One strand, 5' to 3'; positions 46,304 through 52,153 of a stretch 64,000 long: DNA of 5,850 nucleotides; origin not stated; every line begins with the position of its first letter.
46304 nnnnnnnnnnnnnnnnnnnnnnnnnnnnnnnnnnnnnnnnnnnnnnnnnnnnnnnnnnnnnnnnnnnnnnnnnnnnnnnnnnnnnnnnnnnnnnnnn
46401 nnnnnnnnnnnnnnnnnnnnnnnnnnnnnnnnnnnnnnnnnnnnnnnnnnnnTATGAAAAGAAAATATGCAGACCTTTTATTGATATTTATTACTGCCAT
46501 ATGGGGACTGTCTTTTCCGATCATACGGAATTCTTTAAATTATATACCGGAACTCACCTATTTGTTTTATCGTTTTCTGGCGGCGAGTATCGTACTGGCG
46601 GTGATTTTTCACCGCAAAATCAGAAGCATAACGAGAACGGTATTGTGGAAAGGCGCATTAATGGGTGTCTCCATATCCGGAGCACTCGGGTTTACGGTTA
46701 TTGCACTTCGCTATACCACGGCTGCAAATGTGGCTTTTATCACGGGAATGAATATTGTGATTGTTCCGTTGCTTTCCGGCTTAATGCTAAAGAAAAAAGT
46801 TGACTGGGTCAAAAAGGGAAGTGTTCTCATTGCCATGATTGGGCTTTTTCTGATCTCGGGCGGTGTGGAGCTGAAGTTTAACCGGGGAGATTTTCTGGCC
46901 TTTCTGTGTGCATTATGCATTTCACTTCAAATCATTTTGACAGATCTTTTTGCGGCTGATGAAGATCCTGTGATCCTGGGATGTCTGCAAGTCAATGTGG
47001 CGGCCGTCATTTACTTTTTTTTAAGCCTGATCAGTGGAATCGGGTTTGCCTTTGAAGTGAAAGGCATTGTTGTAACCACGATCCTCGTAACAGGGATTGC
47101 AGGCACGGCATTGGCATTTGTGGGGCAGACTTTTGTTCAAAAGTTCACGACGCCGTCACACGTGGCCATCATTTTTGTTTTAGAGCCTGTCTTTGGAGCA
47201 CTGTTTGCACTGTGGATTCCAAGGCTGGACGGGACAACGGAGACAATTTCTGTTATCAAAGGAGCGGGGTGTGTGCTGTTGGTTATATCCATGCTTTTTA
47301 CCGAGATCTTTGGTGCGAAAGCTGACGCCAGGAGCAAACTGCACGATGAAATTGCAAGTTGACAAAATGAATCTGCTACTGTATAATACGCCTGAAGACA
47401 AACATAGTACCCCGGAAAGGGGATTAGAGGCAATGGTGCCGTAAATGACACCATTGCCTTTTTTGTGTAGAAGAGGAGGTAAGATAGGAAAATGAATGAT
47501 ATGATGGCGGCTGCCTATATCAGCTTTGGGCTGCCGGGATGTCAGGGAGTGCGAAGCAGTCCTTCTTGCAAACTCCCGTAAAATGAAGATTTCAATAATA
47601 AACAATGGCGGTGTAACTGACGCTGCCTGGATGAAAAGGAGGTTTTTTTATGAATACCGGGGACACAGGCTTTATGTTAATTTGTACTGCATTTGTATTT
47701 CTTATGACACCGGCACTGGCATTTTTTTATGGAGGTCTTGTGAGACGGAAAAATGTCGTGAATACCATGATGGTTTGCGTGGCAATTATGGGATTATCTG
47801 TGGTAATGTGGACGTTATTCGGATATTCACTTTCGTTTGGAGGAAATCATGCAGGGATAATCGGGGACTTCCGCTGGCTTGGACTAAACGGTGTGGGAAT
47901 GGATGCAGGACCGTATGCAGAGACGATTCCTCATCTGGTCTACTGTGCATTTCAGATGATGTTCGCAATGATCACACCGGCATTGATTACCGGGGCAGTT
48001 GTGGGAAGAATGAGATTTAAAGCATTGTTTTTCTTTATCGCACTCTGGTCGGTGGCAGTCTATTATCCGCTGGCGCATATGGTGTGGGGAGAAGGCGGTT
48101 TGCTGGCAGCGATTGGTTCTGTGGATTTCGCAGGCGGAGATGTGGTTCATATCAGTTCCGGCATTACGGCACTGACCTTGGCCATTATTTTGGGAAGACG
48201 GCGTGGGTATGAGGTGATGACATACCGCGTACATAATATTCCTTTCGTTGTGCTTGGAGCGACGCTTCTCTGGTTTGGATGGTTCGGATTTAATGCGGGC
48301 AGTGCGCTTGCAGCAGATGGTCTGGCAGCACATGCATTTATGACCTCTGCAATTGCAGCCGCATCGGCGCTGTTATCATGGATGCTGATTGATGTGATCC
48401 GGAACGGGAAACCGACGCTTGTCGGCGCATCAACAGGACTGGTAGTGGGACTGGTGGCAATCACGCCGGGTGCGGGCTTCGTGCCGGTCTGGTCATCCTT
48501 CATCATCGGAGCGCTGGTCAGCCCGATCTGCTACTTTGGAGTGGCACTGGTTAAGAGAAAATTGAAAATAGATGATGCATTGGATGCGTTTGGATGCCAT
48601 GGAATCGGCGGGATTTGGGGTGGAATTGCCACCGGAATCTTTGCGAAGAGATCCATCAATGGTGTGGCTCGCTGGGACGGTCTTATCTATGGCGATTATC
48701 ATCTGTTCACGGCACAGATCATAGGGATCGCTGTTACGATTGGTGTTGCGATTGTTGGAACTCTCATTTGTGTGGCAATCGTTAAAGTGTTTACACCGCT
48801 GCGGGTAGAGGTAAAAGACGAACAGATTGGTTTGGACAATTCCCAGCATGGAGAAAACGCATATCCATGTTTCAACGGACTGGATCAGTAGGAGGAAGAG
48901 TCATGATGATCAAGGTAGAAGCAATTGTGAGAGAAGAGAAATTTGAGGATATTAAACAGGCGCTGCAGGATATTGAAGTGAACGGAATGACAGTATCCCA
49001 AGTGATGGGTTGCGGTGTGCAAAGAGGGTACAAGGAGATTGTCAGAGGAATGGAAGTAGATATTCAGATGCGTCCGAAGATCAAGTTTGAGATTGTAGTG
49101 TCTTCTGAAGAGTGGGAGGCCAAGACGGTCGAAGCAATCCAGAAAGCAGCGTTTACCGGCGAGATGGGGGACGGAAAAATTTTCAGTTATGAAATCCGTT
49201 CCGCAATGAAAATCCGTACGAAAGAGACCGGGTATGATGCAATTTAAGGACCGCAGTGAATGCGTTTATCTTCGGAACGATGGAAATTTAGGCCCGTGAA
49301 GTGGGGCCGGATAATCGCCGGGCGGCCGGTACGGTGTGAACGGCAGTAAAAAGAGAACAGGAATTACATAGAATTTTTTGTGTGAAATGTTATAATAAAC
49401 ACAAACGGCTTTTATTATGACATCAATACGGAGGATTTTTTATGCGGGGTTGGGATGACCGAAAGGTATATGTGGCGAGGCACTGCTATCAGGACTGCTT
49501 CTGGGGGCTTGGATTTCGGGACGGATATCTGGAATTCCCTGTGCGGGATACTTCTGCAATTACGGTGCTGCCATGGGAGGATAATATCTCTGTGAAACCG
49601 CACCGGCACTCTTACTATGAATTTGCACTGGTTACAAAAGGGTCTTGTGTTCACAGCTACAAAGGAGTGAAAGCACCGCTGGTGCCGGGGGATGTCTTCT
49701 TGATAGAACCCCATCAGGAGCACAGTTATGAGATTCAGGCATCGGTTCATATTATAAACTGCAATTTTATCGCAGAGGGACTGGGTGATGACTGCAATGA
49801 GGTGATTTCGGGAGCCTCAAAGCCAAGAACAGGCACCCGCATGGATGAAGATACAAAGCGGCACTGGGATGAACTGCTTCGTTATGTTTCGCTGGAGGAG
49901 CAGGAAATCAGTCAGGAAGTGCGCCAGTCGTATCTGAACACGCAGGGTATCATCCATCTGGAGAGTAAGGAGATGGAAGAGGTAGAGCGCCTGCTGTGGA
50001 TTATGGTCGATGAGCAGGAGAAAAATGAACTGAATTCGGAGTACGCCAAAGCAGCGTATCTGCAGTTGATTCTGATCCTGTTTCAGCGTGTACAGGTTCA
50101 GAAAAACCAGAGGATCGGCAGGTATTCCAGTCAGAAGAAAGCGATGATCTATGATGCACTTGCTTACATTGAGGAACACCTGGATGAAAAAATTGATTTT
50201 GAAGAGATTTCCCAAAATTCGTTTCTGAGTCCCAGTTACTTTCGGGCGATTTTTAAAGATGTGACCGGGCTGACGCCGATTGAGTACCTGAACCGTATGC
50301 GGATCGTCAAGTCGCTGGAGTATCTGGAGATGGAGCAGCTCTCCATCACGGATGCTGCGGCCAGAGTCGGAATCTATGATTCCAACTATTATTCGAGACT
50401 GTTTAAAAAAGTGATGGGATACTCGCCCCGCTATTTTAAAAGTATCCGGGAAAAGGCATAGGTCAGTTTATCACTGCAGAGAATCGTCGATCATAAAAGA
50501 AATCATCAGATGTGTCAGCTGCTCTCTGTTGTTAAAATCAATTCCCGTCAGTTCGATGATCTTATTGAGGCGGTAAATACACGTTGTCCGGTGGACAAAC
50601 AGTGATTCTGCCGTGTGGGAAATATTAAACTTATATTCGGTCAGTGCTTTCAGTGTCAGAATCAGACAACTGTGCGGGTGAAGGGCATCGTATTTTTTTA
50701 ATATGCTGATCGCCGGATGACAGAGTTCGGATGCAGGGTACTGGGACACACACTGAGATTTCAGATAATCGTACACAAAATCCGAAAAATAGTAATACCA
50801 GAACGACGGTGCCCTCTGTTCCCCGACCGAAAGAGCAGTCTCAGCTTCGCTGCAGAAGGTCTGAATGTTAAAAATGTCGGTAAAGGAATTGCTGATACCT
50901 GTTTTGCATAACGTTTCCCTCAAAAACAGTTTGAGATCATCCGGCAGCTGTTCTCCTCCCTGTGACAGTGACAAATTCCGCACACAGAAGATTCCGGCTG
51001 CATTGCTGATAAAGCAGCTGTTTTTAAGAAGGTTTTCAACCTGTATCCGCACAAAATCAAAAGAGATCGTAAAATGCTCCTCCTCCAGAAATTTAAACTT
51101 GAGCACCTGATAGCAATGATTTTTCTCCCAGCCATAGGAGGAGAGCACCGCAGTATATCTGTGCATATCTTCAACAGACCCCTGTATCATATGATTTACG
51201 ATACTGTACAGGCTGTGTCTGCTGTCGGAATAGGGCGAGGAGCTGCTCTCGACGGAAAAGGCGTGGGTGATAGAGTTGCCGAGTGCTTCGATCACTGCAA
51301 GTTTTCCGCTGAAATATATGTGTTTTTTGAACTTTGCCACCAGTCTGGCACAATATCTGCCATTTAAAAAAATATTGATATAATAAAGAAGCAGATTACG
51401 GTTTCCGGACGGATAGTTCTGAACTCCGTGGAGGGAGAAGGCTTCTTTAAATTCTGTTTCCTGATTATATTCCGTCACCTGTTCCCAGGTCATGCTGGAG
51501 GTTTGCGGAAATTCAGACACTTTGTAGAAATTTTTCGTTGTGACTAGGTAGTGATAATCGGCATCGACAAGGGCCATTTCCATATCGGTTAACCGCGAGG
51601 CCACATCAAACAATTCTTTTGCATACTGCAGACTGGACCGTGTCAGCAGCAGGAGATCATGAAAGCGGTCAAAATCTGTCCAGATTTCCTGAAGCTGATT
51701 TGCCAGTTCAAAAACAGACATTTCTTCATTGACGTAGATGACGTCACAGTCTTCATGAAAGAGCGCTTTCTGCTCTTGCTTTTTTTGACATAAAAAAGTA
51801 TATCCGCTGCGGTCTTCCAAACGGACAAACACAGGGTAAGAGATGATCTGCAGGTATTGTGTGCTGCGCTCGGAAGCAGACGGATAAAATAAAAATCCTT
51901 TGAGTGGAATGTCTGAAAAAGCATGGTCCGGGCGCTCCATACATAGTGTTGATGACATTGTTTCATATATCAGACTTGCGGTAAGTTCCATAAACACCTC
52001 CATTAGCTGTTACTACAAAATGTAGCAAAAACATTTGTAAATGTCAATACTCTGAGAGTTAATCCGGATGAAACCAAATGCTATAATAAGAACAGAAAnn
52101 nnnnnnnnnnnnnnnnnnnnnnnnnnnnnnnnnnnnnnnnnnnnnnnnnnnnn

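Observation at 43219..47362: Stand-alone C*-A-T-TE NRPS with a Cys-nucleophile thioesterase lacking the usual His, coupled to an EamA exporter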

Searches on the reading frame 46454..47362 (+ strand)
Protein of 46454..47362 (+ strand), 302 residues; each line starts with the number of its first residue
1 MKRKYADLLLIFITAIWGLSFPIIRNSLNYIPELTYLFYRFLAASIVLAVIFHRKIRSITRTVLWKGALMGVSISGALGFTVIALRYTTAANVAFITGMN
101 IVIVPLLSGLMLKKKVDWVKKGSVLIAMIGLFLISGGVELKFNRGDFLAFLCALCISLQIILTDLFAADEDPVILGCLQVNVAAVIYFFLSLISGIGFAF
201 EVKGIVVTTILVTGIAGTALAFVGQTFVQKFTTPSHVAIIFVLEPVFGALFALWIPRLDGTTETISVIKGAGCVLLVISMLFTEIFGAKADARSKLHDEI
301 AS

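Call 7: search_protein_families(library=pfam, proteins=[window:46454-47362:+], max_evalue=0.01)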
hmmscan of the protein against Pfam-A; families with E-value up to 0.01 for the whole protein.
window:46454-47362:+ (302 aa): 1 family
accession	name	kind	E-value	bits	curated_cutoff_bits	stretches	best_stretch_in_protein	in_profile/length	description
PF00892.27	EamA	-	5.8e-27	95.1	28.2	2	6-135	3-134/135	EamA-like transporter family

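Call 8: search_protein_families(library=ncbifam, proteins=[window:46454-47362:+], max_evalue=0.01)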
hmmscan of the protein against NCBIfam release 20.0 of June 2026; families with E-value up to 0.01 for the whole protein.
window:46454-47362:+ (302 aa): 1 family
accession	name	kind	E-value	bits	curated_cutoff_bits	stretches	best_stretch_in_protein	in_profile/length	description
TIGR03340.1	phn_DUF6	hypoth_equivalog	1.1e-05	25.2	288.15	1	8-133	150-280/281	phosphonate utilization associated putative membrane protein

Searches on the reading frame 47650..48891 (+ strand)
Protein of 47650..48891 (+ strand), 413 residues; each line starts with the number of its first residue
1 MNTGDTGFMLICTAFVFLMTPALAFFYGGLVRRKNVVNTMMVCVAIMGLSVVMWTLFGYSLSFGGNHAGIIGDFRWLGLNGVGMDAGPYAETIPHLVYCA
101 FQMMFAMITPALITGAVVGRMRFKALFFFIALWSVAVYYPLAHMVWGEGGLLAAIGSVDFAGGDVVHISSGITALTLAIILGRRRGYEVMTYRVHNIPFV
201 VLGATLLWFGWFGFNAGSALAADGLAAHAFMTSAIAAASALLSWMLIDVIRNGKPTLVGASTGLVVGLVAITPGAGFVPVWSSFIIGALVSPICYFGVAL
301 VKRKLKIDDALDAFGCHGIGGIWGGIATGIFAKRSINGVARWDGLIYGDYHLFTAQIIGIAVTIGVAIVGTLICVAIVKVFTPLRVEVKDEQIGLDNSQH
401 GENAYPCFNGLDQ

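Call 7: search_protein_families(library=pfam, proteins=[window:47650-48891:+], max_evalue=0.01)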
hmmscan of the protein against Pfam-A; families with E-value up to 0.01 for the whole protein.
window:47650-48891:+ (413 aa): 1 family
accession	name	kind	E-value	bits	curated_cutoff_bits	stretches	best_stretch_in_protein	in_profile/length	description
PF00909.26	Ammonium_transp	-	1.4e-121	406.4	23.2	1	8-405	2-399/399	Ammonium Transporter Family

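Call 8: search_protein_families(library=ncbifam, proteins=[window:47650-48891:+], max_evalue=0.01)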
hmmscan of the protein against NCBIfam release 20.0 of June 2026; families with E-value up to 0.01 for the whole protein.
window:47650-48891:+ (413 aa): 3 families
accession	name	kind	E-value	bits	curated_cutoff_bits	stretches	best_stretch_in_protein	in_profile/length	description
TIGR00836.1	amt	subfamily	5.3e-133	443.9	343.3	1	5-405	1-406/406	ammonium transporter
NF007947.0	PRK10666.1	equivalog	7.2e-105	351.3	657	1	3-405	29-426/428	ammonium transporter AmtB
TIGR03644.1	marine_trans_1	hypoth_equivalog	4.9e-53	180.4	514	1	5-408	4-404/404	probable ammonium transporter, marine subtype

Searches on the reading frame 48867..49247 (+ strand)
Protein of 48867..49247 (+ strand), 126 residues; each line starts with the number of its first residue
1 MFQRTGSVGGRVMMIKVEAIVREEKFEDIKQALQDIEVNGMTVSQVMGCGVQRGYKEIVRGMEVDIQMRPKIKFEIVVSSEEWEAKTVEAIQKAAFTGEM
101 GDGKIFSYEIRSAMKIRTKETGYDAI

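Call 70: search_protein_families(library=pfam, proteins=[window:48867-49247:+], max_evalue=0.001)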
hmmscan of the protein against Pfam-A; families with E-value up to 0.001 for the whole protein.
window:48867-49247:+ (126 aa): 1 family
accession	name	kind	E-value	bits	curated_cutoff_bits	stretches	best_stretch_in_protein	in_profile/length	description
PF00543.27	P-II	-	7.9e-23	81.2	25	1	14-120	1-102/102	Nitrogen regulatory protein P-II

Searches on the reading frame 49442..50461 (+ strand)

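Call 7: search_protein_families(library=pfam, proteins=[window:49442-50461:+], max_evalue=0.01)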
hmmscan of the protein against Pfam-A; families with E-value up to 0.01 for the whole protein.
window:49442-50461:+ (339 aa): 4 families
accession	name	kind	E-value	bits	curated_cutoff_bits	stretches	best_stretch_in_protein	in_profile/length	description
PF00165.29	HTH_AraC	-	5.3e-19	68.3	26.6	2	296-332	2-40/42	Bacterial regulatory helix-turn-helix proteins, AraC family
PF12833.13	HTH_18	-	3.5e-15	56.5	33.6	1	261-332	6-77/80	Helix-turn-helix domain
PF02311.25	AraC_binding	-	5.6e-12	46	21.1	1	48-123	13-90/135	AraC-like ligand binding domain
PF07883.17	Cupin_2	-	1.7e-07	31.3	27.2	1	50-97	10-57/70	Cupin domain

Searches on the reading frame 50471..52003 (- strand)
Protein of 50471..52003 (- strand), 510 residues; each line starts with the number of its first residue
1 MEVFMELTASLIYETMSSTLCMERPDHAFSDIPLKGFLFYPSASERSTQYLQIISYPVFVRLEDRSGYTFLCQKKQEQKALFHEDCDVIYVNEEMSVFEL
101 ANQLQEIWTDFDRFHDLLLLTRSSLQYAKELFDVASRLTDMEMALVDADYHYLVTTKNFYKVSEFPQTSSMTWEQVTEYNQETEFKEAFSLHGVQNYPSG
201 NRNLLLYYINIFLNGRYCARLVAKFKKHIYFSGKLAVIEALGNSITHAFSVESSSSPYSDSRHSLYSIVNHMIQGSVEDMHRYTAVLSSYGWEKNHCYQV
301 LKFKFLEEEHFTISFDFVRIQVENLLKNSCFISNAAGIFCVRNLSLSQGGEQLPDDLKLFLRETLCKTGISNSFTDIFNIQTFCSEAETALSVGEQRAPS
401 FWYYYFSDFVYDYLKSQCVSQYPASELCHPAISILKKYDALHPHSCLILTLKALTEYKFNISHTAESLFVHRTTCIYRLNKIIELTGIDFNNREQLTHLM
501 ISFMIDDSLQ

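Call 7: search_protein_families(library=pfam, proteins=[window:50471-52003:-], max_evalue=0.01)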
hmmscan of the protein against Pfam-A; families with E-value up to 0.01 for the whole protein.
window:50471-52003:- (510 aa): 1 family
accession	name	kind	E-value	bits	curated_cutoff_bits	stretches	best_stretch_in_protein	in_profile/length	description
PF13556.12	HTH_30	-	6.2e-15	55.2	27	1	447-504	1-58/59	PucR C-terminal helix-turn-helix domain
